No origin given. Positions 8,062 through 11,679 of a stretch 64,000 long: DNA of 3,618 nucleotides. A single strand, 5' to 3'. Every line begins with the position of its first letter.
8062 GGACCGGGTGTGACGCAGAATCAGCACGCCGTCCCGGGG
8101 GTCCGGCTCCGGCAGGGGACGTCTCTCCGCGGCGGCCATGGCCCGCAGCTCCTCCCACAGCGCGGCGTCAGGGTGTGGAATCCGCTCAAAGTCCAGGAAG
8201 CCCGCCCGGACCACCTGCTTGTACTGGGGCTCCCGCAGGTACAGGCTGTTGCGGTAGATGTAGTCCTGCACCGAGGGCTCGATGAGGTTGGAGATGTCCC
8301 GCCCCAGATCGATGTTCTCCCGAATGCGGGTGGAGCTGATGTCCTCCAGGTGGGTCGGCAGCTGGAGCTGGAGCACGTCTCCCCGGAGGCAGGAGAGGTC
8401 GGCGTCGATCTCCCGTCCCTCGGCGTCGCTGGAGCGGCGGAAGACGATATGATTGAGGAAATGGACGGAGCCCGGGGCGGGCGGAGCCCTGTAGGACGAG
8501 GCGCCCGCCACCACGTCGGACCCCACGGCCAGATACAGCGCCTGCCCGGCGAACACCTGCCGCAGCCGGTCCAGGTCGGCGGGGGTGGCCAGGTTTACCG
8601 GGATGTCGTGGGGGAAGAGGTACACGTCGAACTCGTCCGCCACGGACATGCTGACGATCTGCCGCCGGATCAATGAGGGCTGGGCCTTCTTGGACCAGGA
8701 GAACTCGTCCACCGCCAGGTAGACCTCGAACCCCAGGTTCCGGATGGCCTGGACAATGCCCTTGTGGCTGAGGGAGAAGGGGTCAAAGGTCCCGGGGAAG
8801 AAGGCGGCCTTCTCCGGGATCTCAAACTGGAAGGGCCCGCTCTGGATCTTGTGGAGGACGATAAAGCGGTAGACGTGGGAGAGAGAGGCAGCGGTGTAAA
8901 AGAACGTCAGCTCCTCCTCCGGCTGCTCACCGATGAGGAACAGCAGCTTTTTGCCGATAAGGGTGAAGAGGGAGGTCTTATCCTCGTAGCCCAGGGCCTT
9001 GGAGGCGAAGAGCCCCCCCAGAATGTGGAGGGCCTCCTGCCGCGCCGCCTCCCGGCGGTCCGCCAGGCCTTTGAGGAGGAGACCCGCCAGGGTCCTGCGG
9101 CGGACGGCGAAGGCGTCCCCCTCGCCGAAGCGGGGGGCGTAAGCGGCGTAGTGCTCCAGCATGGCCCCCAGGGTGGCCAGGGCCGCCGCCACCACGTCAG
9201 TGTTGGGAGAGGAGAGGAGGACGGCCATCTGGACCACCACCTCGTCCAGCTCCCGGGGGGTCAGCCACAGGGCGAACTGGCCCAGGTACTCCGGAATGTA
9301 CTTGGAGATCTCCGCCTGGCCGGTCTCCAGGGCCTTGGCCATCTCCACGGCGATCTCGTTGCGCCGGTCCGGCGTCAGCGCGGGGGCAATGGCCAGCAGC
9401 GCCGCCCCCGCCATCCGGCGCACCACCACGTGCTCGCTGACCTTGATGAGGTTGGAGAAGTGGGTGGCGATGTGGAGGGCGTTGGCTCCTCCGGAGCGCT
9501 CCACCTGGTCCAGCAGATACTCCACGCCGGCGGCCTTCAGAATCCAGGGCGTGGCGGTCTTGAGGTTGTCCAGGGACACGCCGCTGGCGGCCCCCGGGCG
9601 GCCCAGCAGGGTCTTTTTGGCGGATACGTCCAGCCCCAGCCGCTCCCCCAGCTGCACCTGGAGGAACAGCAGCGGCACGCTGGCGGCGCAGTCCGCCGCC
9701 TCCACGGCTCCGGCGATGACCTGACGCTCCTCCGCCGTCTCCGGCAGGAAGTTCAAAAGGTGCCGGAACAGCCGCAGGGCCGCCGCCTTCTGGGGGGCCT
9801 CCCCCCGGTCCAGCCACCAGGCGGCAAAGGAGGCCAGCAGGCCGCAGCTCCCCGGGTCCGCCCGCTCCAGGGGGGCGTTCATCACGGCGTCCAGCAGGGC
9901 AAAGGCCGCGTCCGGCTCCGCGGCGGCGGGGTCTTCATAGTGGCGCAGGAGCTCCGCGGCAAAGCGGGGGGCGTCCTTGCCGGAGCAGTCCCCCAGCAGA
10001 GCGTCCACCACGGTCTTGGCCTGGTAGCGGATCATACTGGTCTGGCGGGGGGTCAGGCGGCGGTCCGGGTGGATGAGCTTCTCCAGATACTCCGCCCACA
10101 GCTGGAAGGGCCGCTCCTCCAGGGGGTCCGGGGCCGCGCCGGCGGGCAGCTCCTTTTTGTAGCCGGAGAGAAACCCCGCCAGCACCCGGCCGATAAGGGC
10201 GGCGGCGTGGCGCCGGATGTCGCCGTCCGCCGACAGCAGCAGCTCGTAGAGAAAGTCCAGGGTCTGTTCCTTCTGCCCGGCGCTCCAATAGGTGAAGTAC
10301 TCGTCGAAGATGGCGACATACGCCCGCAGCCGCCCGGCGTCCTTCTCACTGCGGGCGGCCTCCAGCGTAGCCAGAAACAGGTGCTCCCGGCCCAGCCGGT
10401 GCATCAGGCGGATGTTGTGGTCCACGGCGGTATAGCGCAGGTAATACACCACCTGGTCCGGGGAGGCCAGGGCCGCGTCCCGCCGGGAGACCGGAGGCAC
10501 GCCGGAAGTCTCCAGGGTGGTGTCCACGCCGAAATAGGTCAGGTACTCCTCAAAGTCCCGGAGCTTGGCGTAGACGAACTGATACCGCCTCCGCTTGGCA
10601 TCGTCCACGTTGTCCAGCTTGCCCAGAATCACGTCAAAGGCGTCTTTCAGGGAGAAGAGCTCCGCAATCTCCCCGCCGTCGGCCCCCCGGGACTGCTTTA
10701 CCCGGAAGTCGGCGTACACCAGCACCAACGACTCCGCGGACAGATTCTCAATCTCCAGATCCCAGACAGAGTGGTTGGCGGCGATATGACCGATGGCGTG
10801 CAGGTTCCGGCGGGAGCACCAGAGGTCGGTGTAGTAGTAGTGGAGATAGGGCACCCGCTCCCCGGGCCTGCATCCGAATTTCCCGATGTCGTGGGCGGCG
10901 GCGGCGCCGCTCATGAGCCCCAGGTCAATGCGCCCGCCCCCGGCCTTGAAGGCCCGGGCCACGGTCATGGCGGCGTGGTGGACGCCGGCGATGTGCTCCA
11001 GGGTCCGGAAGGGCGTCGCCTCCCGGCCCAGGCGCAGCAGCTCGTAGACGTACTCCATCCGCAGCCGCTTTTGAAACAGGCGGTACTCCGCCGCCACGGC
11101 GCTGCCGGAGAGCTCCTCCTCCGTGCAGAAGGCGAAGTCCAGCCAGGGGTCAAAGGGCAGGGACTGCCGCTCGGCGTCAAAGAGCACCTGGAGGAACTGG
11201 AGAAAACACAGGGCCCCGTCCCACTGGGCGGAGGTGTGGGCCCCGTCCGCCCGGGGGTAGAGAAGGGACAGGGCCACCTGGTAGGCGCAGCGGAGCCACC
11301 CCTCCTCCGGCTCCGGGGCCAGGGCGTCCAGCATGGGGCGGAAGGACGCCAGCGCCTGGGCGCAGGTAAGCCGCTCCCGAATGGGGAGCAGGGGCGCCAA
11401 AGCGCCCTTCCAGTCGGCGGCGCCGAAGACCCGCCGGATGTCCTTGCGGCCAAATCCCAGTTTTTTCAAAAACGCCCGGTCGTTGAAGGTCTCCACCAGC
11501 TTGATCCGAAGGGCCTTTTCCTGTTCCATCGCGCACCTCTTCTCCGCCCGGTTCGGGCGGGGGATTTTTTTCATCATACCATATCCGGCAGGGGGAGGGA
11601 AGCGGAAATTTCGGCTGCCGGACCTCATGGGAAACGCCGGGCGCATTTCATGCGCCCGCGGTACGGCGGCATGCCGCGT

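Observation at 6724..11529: Giant ~1,600-aa fusion: HD phosphohydrolase + HEAT-like solenoid + NadD/CoaD-type nucleotidyltransferase + GNAT-like segment + PRPP-type phosphoribosyltransferase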

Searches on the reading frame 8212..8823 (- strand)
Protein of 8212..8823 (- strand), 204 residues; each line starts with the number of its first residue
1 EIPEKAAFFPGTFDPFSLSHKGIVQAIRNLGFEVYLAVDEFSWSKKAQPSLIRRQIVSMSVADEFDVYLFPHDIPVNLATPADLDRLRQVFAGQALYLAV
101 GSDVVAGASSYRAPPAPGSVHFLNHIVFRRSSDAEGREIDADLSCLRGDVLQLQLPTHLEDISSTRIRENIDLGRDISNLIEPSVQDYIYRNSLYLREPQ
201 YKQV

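Call 67: search_solved_structures(query=A8, max_evalue=0.01, show_alignments=4)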
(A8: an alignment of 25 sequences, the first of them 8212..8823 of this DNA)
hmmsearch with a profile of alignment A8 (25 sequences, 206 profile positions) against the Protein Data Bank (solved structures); distinct sequences matched with E-value up to 0.01: 46.
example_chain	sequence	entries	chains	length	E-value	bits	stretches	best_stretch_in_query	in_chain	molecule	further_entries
3h05_A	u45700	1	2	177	1.1e-09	41.5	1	4-117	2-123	uncharacterized protein VPA0413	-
5llt_A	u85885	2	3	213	4.4e-08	36.3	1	4-198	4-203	Nicotinate-nucleotide adenylyltransferase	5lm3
3f3m_A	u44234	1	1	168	1.8e-07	34.3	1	4-69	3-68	Phosphopantetheine adenylyltransferase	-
4nah_A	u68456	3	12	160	1.8e-07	34.3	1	4-69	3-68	Phosphopantetheine adenylyltransferase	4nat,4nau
8aih_A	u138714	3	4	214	7.6e-07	32.2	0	163-198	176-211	Probable nicotinate-nucleotide adenylyltransferase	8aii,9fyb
2h29_A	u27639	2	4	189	2.6e-06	30.5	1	82-198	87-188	Probable nicotinate-nucleotide adenylyltransferase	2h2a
1kku_A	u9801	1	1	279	5.1e-06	29.5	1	95-204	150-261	NICOTINAMIDE MONONUCLEOTIDE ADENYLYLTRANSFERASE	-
1kqn_A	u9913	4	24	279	6.1e-06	29.3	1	95-204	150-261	NICOTINAMIDE MONONUCLEOTIDE ADENYLYL TRANSFERASE | Nicotinamide/nicotinic acid mononucleotide adenylyltransferase 1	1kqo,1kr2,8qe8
1gzu_A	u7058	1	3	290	6.7e-06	29.1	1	95-204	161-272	NICOTINAMIDE MONONUCLEOTIDE ADENYLYL TRANSFERASE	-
4f3r_A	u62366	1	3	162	1.3e-05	28.2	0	3-27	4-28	Phosphopantetheine adenylyltransferase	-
6kg3_A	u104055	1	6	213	1.5e-05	28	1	7-198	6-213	Probable nicotinate-nucleotide adenylyltransferase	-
1kam_A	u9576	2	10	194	2.1e-05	27.5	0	163-198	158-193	NICOTINATE-NUCLEOTIDE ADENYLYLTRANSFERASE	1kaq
6kh2_A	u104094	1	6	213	2.3e-05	27.4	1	7-198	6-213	Probable nicotinate-nucleotide adenylyltransferase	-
1nup_A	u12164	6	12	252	4e-05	26.6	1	95-204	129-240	FKSG76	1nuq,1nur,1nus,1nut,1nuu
3pxu_A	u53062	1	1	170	4.6e-05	26.4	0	6-27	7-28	Phosphopantetheine adenylyltransferase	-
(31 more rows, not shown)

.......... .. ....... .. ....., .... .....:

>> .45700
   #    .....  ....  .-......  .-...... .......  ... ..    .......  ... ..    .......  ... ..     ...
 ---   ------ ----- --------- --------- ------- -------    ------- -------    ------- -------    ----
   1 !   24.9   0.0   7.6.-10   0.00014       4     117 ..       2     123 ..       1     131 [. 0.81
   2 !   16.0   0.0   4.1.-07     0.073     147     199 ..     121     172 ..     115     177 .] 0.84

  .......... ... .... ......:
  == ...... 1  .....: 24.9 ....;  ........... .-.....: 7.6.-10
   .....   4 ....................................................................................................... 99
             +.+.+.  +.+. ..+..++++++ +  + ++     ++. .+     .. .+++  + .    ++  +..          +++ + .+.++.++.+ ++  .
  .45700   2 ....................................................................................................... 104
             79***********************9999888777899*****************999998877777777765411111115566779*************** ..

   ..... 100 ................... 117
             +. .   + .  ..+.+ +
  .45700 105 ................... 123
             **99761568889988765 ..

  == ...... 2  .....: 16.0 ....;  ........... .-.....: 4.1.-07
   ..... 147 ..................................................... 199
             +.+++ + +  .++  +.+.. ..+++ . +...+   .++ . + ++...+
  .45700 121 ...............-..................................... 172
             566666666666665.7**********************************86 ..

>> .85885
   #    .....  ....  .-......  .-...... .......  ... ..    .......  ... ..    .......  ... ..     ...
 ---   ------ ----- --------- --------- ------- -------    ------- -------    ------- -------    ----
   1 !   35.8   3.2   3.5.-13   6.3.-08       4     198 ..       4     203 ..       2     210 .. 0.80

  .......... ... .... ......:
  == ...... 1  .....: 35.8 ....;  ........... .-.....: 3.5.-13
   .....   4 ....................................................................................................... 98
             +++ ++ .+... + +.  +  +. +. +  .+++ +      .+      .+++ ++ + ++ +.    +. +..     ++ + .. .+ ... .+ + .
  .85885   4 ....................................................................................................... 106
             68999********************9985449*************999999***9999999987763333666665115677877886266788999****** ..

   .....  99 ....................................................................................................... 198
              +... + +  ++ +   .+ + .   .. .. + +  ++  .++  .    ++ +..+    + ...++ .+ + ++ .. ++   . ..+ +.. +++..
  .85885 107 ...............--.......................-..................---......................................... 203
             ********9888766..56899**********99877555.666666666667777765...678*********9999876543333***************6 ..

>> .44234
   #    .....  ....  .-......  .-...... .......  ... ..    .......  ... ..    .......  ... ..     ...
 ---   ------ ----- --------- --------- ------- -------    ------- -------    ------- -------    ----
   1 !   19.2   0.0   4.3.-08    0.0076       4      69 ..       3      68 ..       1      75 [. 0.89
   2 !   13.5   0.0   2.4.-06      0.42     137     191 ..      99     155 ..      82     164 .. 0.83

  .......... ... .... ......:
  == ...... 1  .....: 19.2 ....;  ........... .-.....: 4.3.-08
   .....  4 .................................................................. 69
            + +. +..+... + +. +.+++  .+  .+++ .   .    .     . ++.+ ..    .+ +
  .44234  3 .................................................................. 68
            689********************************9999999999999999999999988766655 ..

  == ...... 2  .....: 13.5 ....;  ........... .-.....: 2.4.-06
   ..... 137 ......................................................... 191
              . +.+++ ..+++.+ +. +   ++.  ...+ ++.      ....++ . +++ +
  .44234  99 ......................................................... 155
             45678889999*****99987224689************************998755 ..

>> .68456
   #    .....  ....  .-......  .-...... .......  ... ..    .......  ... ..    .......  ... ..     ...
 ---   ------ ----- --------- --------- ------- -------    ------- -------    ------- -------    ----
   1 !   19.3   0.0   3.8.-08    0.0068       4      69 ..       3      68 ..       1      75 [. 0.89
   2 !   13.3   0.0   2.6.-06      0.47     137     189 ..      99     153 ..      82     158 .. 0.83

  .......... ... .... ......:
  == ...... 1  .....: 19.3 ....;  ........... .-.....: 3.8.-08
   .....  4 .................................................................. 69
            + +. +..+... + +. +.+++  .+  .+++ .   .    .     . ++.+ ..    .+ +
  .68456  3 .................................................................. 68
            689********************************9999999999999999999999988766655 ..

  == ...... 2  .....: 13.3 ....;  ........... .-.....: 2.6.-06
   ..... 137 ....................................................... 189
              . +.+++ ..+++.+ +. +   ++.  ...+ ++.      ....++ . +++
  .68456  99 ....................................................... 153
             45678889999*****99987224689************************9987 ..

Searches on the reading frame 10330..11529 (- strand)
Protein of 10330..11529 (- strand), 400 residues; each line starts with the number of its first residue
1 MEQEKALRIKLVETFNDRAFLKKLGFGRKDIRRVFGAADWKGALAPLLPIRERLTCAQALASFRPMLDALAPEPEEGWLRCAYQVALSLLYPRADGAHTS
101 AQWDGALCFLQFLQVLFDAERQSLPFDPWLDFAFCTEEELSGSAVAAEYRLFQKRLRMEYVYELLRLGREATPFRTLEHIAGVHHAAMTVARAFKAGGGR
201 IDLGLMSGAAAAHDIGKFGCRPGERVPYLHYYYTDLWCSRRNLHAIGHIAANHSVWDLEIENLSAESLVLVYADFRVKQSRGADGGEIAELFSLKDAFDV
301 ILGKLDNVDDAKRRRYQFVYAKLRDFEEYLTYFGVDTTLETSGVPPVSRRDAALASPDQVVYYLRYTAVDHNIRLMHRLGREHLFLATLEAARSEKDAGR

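Call 37: predict_structure(alignment_id=A3)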
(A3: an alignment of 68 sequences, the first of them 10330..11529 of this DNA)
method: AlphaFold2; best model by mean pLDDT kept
length: 400 residues; sequences in the alignment: 68
mean_pLDDT: 92.0   pTM: 0.92
mean pLDDT of the five models: 92.0, 91.7, 91.3, 90.9, 89.7
residues with pLDDT >= 90: 283; 70-90: 112; 50-70: 5; < 50: 0
segments of 3 or more residues with pLDDT < 50: none
pLDDT, mean of each block of 10 residues (from residue 1): 89 92 91 88 95 98 95 95 96 83 96 98 97 98 95 98 97 93 98 96 98 94 82 96 97 77 92 94 86 92 82 89 94 94 86 85 89 90 88 89
secondary structure, 60 per line:
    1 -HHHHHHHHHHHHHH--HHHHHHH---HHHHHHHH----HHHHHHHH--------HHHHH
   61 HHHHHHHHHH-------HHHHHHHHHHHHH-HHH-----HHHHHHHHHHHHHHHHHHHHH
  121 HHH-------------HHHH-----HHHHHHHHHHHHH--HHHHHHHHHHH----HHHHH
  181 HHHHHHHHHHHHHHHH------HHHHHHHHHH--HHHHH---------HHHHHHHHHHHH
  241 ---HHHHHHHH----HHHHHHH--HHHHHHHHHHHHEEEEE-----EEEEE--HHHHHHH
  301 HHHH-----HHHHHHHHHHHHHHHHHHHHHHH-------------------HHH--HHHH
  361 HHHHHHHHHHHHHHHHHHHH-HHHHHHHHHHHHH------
elements in order: H2-15 H18-24 H28-35 H40-47 H56-70 H78-90 H100-123 H137-140 H146-158 H161-171 H176-196 H203-212 H215-219 H229-240 H244-251 H256-262 H265-276 E277-281 E287-291 H294-304 H310-332 H357-380 H382-394

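Call 39: fold_search(model_id=the predicted structure, library=pdb)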
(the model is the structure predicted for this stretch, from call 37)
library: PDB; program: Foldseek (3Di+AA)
matches with E <= 10: 194; with E <= 0.001: 0
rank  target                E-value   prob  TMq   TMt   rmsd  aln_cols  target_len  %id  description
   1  6pt2_A                1.1e-01  0.18  0.14  0.14  26.0       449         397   12  Crystal structure of the active delta opioid receptor in complex with the peptide agonist KGCHM07 (released 2019-12-11)
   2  3wfs_D                2.1e-01  0.63  0.22  0.21  12.6       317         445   10  tRNA processing enzyme complex 3 (released 2014-01-01)
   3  3wfq_E                2.4e-01  0.72  0.24  0.22  12.1       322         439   11  tRNA processing enzyme complex 1 (released 2014-01-01)
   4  1xx7_D                3.0e-01  0.87  0.21  0.44   9.8       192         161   14  Conserved hypothetical protein from Pyrococcus furiosus Pfu-403030-001 (released 2004-12-28)
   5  1xx7_F                3.5e-01  0.84  0.21  0.44   9.8       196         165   14  Conserved hypothetical protein from Pyrococcus furiosus Pfu-403030-001 (released 2004-12-28)
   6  1xx7_E                4.1e-01  0.91  0.23  0.48   9.6       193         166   14  Conserved hypothetical protein from Pyrococcus furiosus Pfu-403030-001 (released 2004-12-28)
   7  4kk2_A                4.6e-01  0.12  0.15  0.17  22.3       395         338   12  Crystal structure of a chimeric FPP/GFPP synthase (TARGET EFI-502313c) from Artemisia spiciformiS (1-72:GI751454468,73 (released 2013-06-19)
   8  3wfq_H                4.8e-01  0.57  0.25  0.23  12.9       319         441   12  tRNA processing enzyme complex 1 (released 2014-01-01)
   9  2pq7                  5.0e-01  0.85  0.21  0.41  10.2       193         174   13  Crystal structure of predicted HD superfamily hydrolase (104161995) from uncultured Thermotogales bacterium at 1.45 A re (released 2007-05-15)
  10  3wfq_G                5.3e-01  0.60  0.25  0.23  12.7       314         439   11  tRNA processing enzyme complex 1 (released 2014-01-01)
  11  4kk2_B                6.0e-01  0.08  0.12  0.14  21.4       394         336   11  Crystal structure of a chimeric FPP/GFPP synthase (TARGET EFI-502313c) from Artemisia spiciformiS (1-72:GI751454468,73 (released 2013-06-19)
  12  3wfr_E                6.5e-01  0.51  0.24  0.23  12.8       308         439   12  tRNA processing enzyme complex 2 (released 2014-01-01)
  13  3wfr_H                7.7e-01  0.51  0.26  0.23  12.7       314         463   12  tRNA processing enzyme complex 2 (released 2014-01-01)
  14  2cqz_A                8.7e-01  0.77  0.24  0.48   9.1       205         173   15  Crystal Structure of PH0347 protein from Pyrococcus horikoshii OT3 (released 2006-08-15)
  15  6yvc_A                9.1e-01  0.75  0.24  0.47   9.4       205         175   12  Crystal structure of the small alarmone hydrolase (SAH) of Pseudomonas aeruginosa (released 2021-05-12)
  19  1xx7_A                1.0e+00  0.63  0.21  0.43   9.6       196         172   15  Conserved hypothetical protein from Pyrococcus furiosus Pfu-403030-001 (released 2004-12-28)
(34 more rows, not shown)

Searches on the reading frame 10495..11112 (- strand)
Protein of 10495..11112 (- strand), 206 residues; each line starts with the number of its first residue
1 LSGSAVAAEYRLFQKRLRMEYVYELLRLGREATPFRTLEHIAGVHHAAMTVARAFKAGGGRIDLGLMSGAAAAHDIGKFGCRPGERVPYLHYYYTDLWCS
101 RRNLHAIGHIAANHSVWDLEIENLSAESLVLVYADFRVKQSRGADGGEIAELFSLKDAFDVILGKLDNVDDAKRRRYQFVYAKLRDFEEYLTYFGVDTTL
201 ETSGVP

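Call 62: search_solved_structures(query=A7, max_evalue=10, show_alignments=3)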
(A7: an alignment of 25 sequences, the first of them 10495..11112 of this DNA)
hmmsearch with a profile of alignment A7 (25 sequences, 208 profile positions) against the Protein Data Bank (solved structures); distinct sequences matched with E-value up to 10: 2.
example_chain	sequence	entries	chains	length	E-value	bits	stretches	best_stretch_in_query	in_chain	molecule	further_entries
1xx7_A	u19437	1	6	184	0.04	16.8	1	38-78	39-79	oxetanocin-like protein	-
2cqz_A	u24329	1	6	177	0.51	13.2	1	38-77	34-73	177aa long hypothetical protein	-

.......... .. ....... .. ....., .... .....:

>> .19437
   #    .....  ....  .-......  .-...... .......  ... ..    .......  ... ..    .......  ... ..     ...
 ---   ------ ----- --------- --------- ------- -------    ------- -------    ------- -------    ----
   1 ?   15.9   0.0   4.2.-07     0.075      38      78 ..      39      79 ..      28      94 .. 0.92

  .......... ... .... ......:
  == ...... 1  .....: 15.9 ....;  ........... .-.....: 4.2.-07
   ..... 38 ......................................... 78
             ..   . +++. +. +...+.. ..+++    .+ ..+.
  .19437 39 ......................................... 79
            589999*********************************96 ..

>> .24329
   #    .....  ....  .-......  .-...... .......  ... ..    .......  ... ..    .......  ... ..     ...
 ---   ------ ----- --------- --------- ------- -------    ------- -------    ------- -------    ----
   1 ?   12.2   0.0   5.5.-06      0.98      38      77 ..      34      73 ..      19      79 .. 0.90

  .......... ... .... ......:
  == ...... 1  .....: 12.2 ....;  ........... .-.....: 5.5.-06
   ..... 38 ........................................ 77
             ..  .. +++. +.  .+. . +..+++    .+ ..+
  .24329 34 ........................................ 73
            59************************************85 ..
